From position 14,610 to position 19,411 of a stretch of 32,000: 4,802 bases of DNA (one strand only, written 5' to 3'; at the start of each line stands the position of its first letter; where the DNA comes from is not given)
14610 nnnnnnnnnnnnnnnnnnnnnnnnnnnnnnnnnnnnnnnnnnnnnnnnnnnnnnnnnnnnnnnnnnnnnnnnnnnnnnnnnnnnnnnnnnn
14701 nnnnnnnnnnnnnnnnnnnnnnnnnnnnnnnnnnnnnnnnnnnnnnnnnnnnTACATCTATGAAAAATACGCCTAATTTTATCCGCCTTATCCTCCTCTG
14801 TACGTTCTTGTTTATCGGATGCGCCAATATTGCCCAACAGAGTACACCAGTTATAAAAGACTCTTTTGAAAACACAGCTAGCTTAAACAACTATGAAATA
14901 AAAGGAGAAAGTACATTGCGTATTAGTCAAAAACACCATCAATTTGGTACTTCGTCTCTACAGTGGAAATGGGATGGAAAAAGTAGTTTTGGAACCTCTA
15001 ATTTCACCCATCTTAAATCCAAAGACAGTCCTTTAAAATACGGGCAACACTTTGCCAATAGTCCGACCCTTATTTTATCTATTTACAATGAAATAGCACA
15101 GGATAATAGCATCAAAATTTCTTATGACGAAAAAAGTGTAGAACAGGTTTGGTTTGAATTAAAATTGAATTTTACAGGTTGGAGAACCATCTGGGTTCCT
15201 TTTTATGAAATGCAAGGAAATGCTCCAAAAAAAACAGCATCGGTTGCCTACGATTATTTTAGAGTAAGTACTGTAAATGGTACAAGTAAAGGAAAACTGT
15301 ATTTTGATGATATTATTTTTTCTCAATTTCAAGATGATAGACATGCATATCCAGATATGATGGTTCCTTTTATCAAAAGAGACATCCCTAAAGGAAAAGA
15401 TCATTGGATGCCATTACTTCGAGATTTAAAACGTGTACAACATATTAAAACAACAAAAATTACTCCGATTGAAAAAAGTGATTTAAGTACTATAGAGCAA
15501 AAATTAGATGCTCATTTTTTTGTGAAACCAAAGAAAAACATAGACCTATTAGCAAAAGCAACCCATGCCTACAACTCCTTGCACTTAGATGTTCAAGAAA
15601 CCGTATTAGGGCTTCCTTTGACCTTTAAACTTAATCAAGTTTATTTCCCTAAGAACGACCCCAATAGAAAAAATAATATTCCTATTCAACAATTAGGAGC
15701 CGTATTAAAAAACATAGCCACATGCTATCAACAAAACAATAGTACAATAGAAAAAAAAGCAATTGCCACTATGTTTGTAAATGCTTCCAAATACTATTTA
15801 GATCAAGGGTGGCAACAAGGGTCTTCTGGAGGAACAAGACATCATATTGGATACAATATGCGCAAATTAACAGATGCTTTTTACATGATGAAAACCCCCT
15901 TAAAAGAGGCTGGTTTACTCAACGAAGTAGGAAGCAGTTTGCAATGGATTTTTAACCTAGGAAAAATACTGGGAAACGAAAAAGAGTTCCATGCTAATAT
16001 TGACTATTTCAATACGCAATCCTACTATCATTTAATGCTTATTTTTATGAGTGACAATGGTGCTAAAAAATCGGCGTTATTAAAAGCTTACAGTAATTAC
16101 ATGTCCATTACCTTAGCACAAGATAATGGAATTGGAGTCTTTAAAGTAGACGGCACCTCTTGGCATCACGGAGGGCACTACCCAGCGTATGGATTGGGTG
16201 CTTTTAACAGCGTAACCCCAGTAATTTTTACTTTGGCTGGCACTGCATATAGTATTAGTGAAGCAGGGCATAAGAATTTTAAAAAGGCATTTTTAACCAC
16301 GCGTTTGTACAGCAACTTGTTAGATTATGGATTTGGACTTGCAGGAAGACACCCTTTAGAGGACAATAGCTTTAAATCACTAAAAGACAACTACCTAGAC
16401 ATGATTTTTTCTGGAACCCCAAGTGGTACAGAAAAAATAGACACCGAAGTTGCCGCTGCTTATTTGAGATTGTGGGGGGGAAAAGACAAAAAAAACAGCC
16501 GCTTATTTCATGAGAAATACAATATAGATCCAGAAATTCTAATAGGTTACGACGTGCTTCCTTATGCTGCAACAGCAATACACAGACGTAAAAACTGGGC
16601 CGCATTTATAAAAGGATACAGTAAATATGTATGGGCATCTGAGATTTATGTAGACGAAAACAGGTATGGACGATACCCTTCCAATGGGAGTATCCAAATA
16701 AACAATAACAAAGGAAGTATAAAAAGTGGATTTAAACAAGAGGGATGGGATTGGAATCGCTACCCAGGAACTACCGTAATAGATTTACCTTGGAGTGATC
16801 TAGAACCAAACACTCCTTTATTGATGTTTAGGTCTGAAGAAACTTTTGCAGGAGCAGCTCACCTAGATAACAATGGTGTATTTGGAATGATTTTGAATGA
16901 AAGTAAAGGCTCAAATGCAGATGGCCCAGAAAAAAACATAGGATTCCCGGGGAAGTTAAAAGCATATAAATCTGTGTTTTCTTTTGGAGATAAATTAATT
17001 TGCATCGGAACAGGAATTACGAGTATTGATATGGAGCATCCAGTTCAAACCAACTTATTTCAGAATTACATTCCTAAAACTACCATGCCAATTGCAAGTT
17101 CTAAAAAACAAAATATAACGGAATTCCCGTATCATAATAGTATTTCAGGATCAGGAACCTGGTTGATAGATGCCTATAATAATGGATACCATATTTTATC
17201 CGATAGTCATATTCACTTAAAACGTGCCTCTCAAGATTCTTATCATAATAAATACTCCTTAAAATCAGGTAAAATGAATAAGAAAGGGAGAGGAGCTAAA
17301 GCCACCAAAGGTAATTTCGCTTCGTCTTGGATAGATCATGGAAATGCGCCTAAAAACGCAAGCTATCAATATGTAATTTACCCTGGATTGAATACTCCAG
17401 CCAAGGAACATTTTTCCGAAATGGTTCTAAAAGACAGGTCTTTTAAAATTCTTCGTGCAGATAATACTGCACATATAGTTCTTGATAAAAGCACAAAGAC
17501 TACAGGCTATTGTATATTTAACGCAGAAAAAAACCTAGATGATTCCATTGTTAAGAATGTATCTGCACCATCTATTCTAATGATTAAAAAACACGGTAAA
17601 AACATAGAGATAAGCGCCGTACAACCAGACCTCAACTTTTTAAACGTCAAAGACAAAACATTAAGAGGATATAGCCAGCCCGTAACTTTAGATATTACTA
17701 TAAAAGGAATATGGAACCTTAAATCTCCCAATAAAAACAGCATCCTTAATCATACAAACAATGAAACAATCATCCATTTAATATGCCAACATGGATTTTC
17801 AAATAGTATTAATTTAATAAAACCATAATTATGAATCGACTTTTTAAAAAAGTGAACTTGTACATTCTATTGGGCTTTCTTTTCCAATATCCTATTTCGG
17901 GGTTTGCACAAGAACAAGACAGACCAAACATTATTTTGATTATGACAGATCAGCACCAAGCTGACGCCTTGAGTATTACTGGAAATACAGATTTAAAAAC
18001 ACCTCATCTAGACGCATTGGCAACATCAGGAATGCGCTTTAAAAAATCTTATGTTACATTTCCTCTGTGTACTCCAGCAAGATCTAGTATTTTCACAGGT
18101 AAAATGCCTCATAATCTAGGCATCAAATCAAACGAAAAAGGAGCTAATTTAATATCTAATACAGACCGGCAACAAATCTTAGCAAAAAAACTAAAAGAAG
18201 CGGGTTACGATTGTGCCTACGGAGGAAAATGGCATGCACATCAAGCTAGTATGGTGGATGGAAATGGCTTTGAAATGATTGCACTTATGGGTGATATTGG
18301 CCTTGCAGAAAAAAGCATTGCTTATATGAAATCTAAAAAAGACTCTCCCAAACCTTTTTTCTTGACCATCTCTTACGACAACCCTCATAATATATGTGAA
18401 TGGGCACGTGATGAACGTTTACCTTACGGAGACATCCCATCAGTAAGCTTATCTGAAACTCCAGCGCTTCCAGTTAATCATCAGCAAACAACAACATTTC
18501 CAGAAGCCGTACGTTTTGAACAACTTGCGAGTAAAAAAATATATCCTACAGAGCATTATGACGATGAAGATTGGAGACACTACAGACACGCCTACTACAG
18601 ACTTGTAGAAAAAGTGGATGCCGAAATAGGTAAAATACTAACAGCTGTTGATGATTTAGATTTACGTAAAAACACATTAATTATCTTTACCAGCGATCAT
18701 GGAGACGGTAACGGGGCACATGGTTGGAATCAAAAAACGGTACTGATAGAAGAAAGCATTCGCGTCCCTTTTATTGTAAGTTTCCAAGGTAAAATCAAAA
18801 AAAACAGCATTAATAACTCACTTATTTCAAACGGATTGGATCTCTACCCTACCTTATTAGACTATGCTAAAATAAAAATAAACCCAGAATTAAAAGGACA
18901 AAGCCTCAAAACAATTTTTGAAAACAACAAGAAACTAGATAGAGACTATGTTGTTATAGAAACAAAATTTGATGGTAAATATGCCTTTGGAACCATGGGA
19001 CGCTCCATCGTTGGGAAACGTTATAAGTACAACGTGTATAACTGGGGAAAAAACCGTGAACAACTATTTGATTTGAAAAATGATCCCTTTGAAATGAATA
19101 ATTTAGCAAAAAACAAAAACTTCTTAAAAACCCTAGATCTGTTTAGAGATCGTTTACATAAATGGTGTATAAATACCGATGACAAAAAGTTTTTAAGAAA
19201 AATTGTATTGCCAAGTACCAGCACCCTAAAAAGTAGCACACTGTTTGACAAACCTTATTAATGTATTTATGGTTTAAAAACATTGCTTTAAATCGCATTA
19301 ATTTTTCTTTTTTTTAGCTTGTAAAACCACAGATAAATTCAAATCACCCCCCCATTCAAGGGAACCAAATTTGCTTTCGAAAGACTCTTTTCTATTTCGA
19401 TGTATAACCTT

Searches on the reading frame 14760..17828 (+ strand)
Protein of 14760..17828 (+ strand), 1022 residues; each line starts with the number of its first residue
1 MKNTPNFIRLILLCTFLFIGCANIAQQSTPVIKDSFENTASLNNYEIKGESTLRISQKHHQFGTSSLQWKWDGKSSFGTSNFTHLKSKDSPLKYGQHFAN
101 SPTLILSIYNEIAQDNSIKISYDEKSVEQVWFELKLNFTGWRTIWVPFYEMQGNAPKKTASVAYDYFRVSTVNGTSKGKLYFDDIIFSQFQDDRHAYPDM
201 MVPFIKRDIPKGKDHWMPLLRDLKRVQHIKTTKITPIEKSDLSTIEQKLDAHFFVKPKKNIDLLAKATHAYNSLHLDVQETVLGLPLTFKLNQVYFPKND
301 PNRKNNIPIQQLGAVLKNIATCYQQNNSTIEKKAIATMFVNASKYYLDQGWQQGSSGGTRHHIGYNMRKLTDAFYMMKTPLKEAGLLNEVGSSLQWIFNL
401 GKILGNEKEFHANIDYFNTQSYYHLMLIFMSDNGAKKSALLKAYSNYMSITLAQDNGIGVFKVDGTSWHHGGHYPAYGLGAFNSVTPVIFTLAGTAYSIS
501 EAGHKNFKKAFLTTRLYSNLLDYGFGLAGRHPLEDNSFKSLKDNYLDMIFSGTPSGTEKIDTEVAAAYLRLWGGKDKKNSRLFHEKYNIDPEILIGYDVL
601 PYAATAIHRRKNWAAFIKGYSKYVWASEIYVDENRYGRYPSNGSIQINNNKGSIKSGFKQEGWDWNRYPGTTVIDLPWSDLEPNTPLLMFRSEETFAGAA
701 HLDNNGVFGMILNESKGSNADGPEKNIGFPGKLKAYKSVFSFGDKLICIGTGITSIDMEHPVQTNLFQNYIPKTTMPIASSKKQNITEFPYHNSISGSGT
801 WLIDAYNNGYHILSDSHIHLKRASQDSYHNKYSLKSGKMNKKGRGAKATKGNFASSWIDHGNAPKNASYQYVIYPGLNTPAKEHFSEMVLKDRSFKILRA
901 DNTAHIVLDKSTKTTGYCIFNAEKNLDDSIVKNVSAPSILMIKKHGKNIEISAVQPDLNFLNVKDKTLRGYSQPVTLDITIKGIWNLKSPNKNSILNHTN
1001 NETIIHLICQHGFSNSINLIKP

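Call 3: search_protein_families(library=pfam, proteins=[window:14760-17828:+], max_evalue=0.01)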
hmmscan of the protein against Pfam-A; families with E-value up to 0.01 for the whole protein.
window:14760-17828:+ (1022 aa): 4 families
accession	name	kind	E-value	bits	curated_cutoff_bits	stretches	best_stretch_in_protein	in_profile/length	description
PF09093.17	Lyase_catalyt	-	1.9e-80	271.2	25.1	1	231-576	4-357/359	Lyase, catalytic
PF02278.25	Lyase_8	-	3.3e-33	115.7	27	1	606-877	10-253/254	Polysaccharide lyase family 8, super-sandwich domain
PF09092.17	Lyase_N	-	2.6e-26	92.9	26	1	35-204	6-166/166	Lyase, N terminal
PF02884.22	Lyase_8_C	-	0.00024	21.9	22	1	897-957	2-62/69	Polysaccharide lyase family 8, C-terminal beta-sandwich domain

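Call 4: search_protein_families(library=ncbifam, proteins=[window:14760-17828:+], max_evalue=0.01)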
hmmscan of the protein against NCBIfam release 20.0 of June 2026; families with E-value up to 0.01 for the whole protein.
window:14760-17828:+ (1022 aa): 2 families
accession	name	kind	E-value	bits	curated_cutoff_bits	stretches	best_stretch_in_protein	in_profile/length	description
NF053732.1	HyalteLyHylBENTFA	equivalog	7.6e-17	60.2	1350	1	607-948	620-940/1000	hyaluronate lyase HylB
NF043001.1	chondaseAC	equivalog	1.8e-14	53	1000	1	606-956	349-663/701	chondroitinase-AC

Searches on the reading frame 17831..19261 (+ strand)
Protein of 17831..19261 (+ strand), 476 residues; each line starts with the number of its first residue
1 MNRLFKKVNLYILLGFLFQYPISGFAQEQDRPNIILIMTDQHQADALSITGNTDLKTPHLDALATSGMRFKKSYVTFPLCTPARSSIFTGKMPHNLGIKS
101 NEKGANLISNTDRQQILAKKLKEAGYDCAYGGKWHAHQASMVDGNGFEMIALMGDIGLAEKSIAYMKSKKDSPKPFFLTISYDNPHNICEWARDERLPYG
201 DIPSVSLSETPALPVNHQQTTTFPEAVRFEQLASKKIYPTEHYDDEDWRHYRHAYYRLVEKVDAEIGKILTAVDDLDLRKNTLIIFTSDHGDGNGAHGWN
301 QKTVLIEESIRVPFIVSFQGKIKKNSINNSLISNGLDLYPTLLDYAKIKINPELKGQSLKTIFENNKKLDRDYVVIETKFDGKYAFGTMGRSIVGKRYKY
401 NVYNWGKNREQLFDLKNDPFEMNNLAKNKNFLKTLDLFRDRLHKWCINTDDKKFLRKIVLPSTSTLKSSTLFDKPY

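Call 3: search_protein_families(library=pfam, proteins=[window:17831-19261:+], max_evalue=0.01)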
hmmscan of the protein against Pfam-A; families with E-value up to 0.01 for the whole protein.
window:17831-19261:+ (476 aa): 4 families
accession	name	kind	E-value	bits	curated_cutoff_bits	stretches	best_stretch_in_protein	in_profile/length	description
PF00884.28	Sulfatase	-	7e-46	157.3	25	1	32-347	1-300/301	Sulfatase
PF16347.10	SGSH_C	-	3.1e-23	83.1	29.3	1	295-444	1-150/154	N-sulphoglucosamine sulphohydrolase, C-terminal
PF01663.27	Phosphodiest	-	4.2e-13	50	23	2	35-102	2-66/342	Type I phosphodiesterase / nucleotide pyrophosphatase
PF02995.22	DUF229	-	1.6e-05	24.3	25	1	250-296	301-347/496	Protein of unknown function (DUF229)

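Call 4: search_protein_families(library=ncbifam, proteins=[window:17831-19261:+], max_evalue=0.01)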
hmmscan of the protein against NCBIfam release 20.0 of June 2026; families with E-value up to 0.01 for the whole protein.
window:17831-19261:+ (476 aa): 7 families
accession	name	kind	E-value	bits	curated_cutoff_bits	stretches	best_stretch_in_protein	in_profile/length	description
NF010322.0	PRK13759.1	equivalog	2.5e-71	240.7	481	2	159-443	186-454/486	arylsulfatase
TIGR03417.1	chol_sulfatase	equivalog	1.8e-56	192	433.45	2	164-451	173-446/500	choline-sulfatase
NF052527.1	Mn_arylsulf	exception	6.4e-44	150.6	850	2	161-455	186-460/479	manganese-dependent arylsulfatase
NF045661.1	HdlasePehA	equivalog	1.1e-41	143.1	900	2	159-453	187-492/506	phosphoric/sulfuric ester hydrolase PehA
NF038075.1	fam_STM4013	hypoth_equivalog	1.2e-05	24.9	250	1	238-315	183-257/261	STM4013/SEN3800 family hydrolase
NF038282.1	LapC_YejM_PbgA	exception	3.3e-05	22.4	825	1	249-327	408-483/584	LPS biosynthesis-modulating metalloenzyme YejM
TIGR01307.1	pgm_bpd_ind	equivalog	0.0002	19.9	330.65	1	258-359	410-503/504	2,3-bisphosphoglycerate-independent phosphoglycerate mutase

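Call 78: search_solved_structures(query=window:17831-19258:+, max_evalue=1e-20)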
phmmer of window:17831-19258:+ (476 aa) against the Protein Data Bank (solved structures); distinct sequences matched with E-value up to 1e-20: 45.
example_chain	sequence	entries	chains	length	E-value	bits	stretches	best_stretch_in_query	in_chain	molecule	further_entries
3b5q_A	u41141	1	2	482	1e-52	183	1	25-451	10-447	Putative sulfatase yidJ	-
5g2t_A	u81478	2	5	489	3e-52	181.5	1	24-451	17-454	2-O GLYCOSAMINOGLYCAN SULFATASE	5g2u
2qzu_A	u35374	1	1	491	7.2e-46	160.5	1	248-452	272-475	Putative sulfatase yidJ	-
5g2v_A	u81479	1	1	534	1.2e-42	149.8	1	248-433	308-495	N-ACETYLGLUCOSAMINE-6-SULFATASE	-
7oz8_AAA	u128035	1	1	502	3.9e-41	144.9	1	174-441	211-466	Choline-sulfatase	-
9s03_A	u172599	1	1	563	2.5e-37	132.3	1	249-439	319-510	Putative sulfatase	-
6hr5_A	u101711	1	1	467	6.6e-37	130.9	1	161-449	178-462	Alpha-L-rhamnosidase/sulfatase (GH78)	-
7stt_A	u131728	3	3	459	3.5e-35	125.3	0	257-429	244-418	N-acetylgalactosamine-6-sulfatase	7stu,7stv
7ebp_A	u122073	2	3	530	5.5e-34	121.3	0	233-444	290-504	Sulfatase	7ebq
9s8y_A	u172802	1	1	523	7.5e-33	117.6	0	233-444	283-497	Sulfatase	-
6pt4_B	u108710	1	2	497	7.8e-33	117.5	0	171-444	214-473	exo-2S-iota carrageenan S1 sulfatase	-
7lha_A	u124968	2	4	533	1.9e-32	116.3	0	246-366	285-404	Exo-L-galactose-6-sulfatase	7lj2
7snj_A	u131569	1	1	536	5.5e-32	114.7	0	248-368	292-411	Arylsulfatase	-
6ptk_A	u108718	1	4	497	1.5e-31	113.3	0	171-444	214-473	exo-2S-iota carrageenan S1 sulfatase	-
7p24_AAA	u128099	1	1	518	1.7e-31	113.1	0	248-430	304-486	Mucin-desulfating sulfatase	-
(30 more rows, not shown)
